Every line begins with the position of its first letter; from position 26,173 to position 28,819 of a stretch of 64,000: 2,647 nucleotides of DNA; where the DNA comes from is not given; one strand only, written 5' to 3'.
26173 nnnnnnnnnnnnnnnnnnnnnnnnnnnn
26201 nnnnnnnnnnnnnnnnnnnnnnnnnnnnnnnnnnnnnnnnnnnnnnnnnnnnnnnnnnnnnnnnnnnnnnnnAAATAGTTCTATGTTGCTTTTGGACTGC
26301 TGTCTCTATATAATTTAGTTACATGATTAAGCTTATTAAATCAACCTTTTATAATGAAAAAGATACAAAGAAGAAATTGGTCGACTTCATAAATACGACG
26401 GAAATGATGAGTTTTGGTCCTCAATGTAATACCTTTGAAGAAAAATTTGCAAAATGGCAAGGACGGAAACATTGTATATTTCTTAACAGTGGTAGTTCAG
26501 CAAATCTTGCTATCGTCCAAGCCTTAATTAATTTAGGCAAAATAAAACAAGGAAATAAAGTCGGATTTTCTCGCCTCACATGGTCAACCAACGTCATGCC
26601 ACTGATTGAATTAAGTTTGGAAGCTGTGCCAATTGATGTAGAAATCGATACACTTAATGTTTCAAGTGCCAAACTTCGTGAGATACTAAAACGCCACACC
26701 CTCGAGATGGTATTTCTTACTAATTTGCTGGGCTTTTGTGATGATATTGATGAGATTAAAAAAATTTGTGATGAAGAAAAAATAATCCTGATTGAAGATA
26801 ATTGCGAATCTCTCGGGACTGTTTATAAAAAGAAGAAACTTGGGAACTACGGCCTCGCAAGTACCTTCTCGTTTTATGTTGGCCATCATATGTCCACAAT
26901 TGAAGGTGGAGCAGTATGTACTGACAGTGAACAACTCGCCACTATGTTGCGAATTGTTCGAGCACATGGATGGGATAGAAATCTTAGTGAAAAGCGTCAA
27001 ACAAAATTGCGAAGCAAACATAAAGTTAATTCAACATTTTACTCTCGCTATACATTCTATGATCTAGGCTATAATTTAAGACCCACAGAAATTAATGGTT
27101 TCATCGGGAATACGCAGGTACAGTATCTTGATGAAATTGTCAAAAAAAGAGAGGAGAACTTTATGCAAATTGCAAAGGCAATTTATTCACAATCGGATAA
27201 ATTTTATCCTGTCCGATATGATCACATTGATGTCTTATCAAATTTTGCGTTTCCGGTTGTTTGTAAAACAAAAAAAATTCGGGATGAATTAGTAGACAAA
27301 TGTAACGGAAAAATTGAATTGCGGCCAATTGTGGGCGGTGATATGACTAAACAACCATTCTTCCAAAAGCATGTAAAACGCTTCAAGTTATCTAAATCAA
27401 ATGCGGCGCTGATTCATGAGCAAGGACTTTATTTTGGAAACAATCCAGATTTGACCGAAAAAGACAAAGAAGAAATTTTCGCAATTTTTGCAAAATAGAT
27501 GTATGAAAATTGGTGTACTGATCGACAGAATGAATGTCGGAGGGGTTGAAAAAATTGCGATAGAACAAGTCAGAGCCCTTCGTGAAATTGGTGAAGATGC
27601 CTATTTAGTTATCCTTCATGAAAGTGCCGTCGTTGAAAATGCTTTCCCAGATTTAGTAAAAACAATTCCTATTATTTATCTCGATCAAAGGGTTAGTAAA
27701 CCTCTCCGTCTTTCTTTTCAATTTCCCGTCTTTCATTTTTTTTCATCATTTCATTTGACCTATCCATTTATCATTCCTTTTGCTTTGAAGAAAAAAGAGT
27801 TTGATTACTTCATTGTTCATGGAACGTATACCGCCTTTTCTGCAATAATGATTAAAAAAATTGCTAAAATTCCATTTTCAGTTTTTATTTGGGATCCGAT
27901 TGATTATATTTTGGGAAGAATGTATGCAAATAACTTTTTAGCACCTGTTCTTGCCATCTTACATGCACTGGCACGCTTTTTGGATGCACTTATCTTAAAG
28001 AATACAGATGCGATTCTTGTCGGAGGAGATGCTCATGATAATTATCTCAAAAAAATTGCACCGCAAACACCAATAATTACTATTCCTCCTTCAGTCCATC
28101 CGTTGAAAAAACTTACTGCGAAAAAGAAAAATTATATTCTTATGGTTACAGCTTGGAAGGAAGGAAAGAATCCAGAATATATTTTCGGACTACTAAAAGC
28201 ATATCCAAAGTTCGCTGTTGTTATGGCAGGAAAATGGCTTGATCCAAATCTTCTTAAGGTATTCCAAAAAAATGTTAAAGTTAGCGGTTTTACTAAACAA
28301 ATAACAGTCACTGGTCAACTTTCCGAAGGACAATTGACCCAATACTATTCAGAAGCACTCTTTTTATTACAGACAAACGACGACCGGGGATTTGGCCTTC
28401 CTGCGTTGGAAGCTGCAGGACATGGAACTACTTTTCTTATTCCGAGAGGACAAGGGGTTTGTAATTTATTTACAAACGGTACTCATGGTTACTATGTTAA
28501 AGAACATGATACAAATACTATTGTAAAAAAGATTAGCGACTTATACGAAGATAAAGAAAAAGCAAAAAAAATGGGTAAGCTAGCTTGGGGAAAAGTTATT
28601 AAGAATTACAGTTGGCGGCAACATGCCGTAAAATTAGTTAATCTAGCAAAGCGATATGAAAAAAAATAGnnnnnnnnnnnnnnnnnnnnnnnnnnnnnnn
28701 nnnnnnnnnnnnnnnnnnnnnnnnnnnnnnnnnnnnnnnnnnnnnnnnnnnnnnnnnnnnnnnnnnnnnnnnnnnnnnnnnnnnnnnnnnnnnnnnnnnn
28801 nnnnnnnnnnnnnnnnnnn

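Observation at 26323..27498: DegT-family enzyme with Lys-to-His active-site substitution: a 3,6-dideoxyhexose (colitose/ascarylose-type) branch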

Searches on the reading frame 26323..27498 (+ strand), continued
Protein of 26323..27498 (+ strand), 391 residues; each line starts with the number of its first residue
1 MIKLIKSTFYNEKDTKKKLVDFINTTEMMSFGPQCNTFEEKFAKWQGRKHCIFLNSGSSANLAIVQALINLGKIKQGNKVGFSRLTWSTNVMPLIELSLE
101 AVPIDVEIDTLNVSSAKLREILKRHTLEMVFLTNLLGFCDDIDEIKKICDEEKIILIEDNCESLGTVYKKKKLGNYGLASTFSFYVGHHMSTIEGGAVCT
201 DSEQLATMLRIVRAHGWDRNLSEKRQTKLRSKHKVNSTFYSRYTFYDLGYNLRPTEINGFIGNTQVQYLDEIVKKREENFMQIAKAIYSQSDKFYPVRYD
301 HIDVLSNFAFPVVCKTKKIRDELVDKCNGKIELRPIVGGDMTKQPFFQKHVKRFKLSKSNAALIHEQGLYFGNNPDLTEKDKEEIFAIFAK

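Call 67: fold_search(model_id=the predicted structure, library=pdb)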
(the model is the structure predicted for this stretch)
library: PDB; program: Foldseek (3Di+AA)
matches with E <= 10: 1912; with E <= 0.001: 1484
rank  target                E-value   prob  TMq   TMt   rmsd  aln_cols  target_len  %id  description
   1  3gr9_A                1.4e-25  1.00  0.78  0.79   6.2       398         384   29  Crystal structure of ColD H188K S187N (released 2009-06-16)
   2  3b8x_B                2.1e-25  1.00  0.79  0.80   6.0       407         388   29  Crystal structure of GDP-4-keto-6-deoxymannose-3-dehydratase (ColD) H188N mutant with bound GDP-perosamine (released 2007-11-27)
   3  2gms_A                5.0e-25  1.00  0.78  0.78   6.4       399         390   29  E coli GDP-4-keto-6-deoxy-D-mannose-3-dehydratase with bound hydrated PLP (released 2006-09-05)
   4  2gms_B                6.3e-25  1.00  0.79  0.80   6.3       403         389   30  E coli GDP-4-keto-6-deoxy-D-mannose-3-dehydratase with bound hydrated PLP (released 2006-09-05)
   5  3gr9_C                1.1e-24  1.00  0.79  0.80   6.4       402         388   30  Crystal structure of ColD H188K S187N (released 2009-06-16)
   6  2r0t_A                1.2e-24  1.00  0.80  0.81   6.3       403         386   30  Crystal structure of GDP-4-keto-6-deoxymannose-3-dehydratase with a trapped PLP-glutamate geminal diamine (released 2007-12-18)
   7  3b8x_A                2.5e-24  1.00  0.78  0.79   6.0       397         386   29  Crystal structure of GDP-4-keto-6-deoxymannose-3-dehydratase (ColD) H188N mutant with bound GDP-perosamine (released 2007-11-27)
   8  3gr9_G                3.5e-24  1.00  0.79  0.80   6.3       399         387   30  Crystal structure of ColD H188K S187N (released 2009-06-16)
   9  3gr9_B                4.9e-24  1.00  0.79  0.80   6.3       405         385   30  Crystal structure of ColD H188K S187N (released 2009-06-16)
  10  3gr9_E                1.2e-23  1.00  0.79  0.80   6.3       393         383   29  Crystal structure of ColD H188K S187N (released 2009-06-16)
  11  3bb8_A                1.3e-23  1.00  0.80  0.75   6.1       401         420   28  E1 Dehydrase H220K Mutant (released 2008-09-16)
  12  3bn1_C                3.1e-23  1.00  0.71  0.76   6.8       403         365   24  Crystal structure of GDP-perosamine synthase (released 2008-03-18)
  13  3gr9_F                3.4e-23  1.00  0.79  0.80   6.3       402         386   29  Crystal structure of ColD H188K S187N (released 2009-06-16)
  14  3gr9_D                6.4e-23  1.00  0.78  0.80   6.2       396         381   29  Crystal structure of ColD H188K S187N (released 2009-06-16)
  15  3bcx_A                7.6e-23  1.00  0.80  0.75   6.1       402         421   28  E1 Dehydrase (released 2007-11-27)
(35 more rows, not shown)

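Call 68: find_related_loci(query=window:26323-27495:+, collection=metagenome_contigs, flank=10000)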
Query window:26323-27495:+ (391 aa) in metagenome_contigs; peptide patterns used: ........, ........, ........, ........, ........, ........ (x = any residue, [..] = any of these).
376 stretches matched a pattern; 65 encode a relative of the query (tblastn E <= 1e-3); 65 distinct loci.
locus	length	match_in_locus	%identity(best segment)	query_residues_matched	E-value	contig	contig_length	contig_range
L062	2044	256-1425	85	1-390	0e+0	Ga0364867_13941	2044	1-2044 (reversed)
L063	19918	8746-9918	76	1-391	0e+0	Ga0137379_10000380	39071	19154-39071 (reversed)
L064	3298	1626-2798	76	1-391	0e+0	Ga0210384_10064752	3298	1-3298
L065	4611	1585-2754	74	1-390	0e+0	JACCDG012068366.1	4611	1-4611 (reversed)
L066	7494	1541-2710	76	1-390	0e+0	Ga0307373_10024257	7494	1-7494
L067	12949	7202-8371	76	1-390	0e+0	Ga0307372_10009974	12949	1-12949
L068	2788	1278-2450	73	1-391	0e+0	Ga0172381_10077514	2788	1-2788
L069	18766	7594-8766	75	1-391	0e+0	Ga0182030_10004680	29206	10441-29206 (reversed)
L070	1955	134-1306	75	1-391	0e+0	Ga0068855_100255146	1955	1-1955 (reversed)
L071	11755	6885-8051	71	1-390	0e+0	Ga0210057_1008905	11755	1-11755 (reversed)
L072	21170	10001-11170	72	1-391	0e+0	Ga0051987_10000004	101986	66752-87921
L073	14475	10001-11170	72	1-391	0e+0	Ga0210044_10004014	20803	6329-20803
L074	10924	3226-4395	72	1-390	0e+0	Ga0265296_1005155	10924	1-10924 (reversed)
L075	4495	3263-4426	70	1-389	0e+0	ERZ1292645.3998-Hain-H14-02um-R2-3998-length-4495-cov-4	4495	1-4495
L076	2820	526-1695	69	1-390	0e+0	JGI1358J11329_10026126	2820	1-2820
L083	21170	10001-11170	67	1-390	0e+0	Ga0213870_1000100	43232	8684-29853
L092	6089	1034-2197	48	2-391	4e-125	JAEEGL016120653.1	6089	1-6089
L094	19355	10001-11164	47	2-391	1e-124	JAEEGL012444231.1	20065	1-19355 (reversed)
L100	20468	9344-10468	40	1-383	2e-84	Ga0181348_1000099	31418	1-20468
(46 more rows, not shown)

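Call 72: search_protein_families(library=ncbifam, proteins=[L083:17714-18568:+, L083:18529-19506:+, L083:19503-20033:+, L083:20012-21043:+, L083:9110-9988:+, L083:12407-13342:-, L083:13363-14439:-, L083:14436-15614:-, L083:11191-12444:-], max_evalue=1e-20)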
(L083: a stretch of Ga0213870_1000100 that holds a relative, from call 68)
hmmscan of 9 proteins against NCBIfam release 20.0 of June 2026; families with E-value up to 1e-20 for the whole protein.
L083:17714-18568:+ (284 aa): 2 families
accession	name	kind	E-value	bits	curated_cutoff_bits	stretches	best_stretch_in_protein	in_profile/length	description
TIGR02623.1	G1P_cyt_trans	equivalog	1.8e-79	266.8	300.25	1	27-282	1-255/255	glucose-1-phosphate cytidylyltransferase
TIGR03992.1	Arch_glmU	subfamily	2.5e-23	82.6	292.1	0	27-96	1-70/393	bifunctional sugar-1-phosphate nucleotidylyltransferase/acetyltransferase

L083:18529-19506:+ (325 aa): 8 families
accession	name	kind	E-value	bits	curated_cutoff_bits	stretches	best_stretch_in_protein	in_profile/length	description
TIGR02622.1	CDP_4_6_dhtase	equivalog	6.3e-62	209.7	278.45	1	14-322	3-331/352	CDP-glucose 4,6-dehydratase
TIGR01181.1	dTDP_gluc_dehyt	equivalog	5.2e-53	180.2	365.1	1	17-322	1-312/321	dTDP-glucose 4,6-dehydratase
TIGR01179.1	galE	equivalog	1.7e-43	148.7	262.3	1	17-322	1-326/332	UDP-glucose 4-epimerase GalE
TIGR04180.1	EDH_00030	hypoth_equivalog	3.4e-40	137.9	475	1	18-308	1-296/297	NAD-dependent 4,6-dehydratase LegB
NF007582.0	PRK10217.1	equivalog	2.8e-34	118.8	698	1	16-321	2-331/355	dTDP-glucose 4,6-dehydratase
NF007490.0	PRK10084.1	subfamily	3.8e-30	105.1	649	1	17-321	2-334/361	dTDP-glucose 4,6-dehydratase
NF007956.0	PRK10675.1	subfamily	1.9e-25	89.7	394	1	17-320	2-328/338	UDP-glucose 4-epimerase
TIGR02197.1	heptose_epim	equivalog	1e-24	87.3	274.6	1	18-321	1-313/316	ADP-glyceromanno-heptose 6-epimerase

L083:19503-20033:+ (176 aa): 1 family
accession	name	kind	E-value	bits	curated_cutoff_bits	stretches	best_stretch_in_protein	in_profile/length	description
TIGR01221.1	rmlC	equivalog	1.2e-50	171.7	155.75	1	3-173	2-171/176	dTDP-4-dehydrorhamnose 3,5-epimerase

L083:20012-21043:+ (343 aa): 0 families

L083:9110-9988:+ (292 aa): 0 families

L083:12407-13342:- (311 aa): 2 families
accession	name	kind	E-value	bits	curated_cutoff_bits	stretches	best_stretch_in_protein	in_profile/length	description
TIGR01181.1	dTDP_gluc_dehyt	equivalog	4.9e-30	104.7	365.1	1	9-304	2-312/321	dTDP-glucose 4,6-dehydratase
TIGR02197.1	heptose_epim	equivalog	1.9e-25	89.7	274.6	1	9-302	1-312/316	ADP-glyceromanno-heptose 6-epimerase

L083:13363-14439:- (358 aa): 2 families
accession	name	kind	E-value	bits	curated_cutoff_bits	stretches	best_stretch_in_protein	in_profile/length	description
TIGR00236.1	wecB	equivalog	7.8e-108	360.9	210.15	1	2-354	3-364/366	non-hydrolyzing UDP-N-acetylglucosamine 2-epimerase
TIGR03568.1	NeuC_NnaA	equivalog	3.9e-26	91.8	235.9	1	2-351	3-364/365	UDP-N-acetylglucosamine 2-epimerase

L083:14436-15614:- (392 aa): 0 families

L083:11191-12444:- (417 aa): 7 families
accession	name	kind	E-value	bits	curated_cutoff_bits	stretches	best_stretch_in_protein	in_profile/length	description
TIGR03026.1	NDP-sugDHase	subfamily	5e-116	387.8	189.8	1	20-394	2-391/413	nucleotide sugar dehydrogenase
NF040825.1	UDPMaNacDH_Arch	equivalog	9.7e-112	373.9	750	1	21-393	3-376/418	UDP-N-acetyl-D-mannosamine dehydrogenase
NF008286.0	PRK11064.1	equivalog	7.9e-105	350.8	459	1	18-404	3-408/420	UDP-N-acetyl-D-mannosamine dehydrogenase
NF041297.1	UDPGDh_AglM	equivalog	5.6e-44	150.7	670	1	21-365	3-358/429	UDP-glucose 6-dehydrogenase AglM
NF011729.0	PRK15182.1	equivalog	3.9e-42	144.5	592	1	21-369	9-360/425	Vi polysaccharide biosynthesis UDP-N-acetylglucosamine C-6 dehydrogenase TviB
NF047673.2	TeichurnBiosyTuaD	equivalog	2.1e-40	139.2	700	1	21-366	4-353/439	UDP-glucose 6-dehydrogenase TuaD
NF011631.0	PRK15057.1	equivalog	1.5e-21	77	757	1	21-367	3-340/388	UDP-glucose 6-dehydrogenase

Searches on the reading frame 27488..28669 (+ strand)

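Call 3: search_protein_families(library=ncbifam, proteins=[window:27488-28669:+], max_evalue=0.001)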
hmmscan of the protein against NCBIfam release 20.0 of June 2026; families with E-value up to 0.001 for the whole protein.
window:27488-28669:+ (393 aa): 20 families
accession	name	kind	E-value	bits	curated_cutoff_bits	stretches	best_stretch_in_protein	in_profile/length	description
NF041876.1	EPS_EpsE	equivalog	1.2e-10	41.2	400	1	258-382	264-388/389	exopolysaccharide biosynthesis GT4 family glycosyltransferase EpsE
TIGR03999.1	thiol_BshA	equivalog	1e-09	37.9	273.7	1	259-380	244-363/375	N-acetyl-alpha-D-glucosaminyl L-malate synthase BshA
TIGR03449.1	mycothiol_MshA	equivalog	1.9e-09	37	462.5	1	258-386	272-399/406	D-inositol-3-phosphate glycosyltransferase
NF047880.1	glyco_SdgA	exception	2e-08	33.2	800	1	172-366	268-467/488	serine-aspartate repeat adhesin O-glycosyltransferase SdgA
NF012028.0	PRK15484.1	subfamily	4e-08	32.7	618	1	260-383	245-371/380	lipopolysaccharide N-acetylglucosaminyltransferase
NF038295.1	EPS_HpsP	equivalog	2.4e-07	30.1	550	1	235-386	232-383/388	hormogonium polysaccharide biosynthesis glycosyltransferase HpsP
NF046085.1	XrtY_assoc_Gly1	equivalog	4e-07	29.2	400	1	214-386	209-380/387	XrtY-associated glycosyltransferase XYAG1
NF038229.1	Glyco4_Geo_Pelo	equivalog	6.3e-07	28.7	400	1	234-388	185-334/338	GPMC system family 4 glycosyltransferase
TIGR02149.1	glgA_Coryne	subfamily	2.9e-06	26.6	302.4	1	247-387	239-387/391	glycogen synthase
NF053787.1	GlcN_PG_synth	equivalog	4.3e-06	25.8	480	1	271-385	242-354/361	N-acetylglucosaminyl phosphatidylglycerol synthase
NF041010.1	glycosy_Agl16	equivalog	4.5e-06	25.8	575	1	188-387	150-348/352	glycosylation protein Agl16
TIGR03088.1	stp2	hypoth_equivalog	5.9e-06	25.6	409.05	1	259-381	244-364/374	TIGR03088 family PEP-CTERM/XrtA system glycosyltransferase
TIGR04047.1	MSMEG_0565_glyc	hypoth_equivalog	1.1e-05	24.7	259.85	1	237-385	220-369/373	MSMEG_0565 family glycosyltransferase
NF047881.1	glyco_SdgB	exception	6.9e-05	21.7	800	1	230-368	341-475/496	serine-aspartate repeat adhesin O-glycosyltransferase SdgB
NF047684.1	TeichurnBiosyTuaC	equivalog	7.9e-05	21.7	550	1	265-386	265-385/391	teichuronic acid biosynthesis protein TuaC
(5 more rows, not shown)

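Call 4: search_protein_families(library=pfam, proteins=[window:27488-28669:+], max_evalue=0.001)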
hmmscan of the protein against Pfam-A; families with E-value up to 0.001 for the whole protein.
window:27488-28669:+ (393 aa): 5 families
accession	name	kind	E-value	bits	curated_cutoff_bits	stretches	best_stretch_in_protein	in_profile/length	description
PF00534.26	Glycos_transf_1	-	2.5e-18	66.7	26.4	1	209-364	10-167/172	Glycosyl transferases group 1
PF13692.12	Glyco_trans_1_4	-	1.2e-10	42.3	27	1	241-355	33-142/142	Glycosyl transferases group 1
PF13524.12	Glyco_trans_1_2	-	3.6e-09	37.2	25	1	262-384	27-143/144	Glycosyl transferase-like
PF13439.12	Glyco_transf_4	-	3.6e-06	27.6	28.5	1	17-203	1-166/170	Glycosyltransferase Family 4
PF20706.3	GT4-conflict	-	0.00056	19.4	26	0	281-380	273-382/385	Family 4 Glycosyltransferase in conflict systems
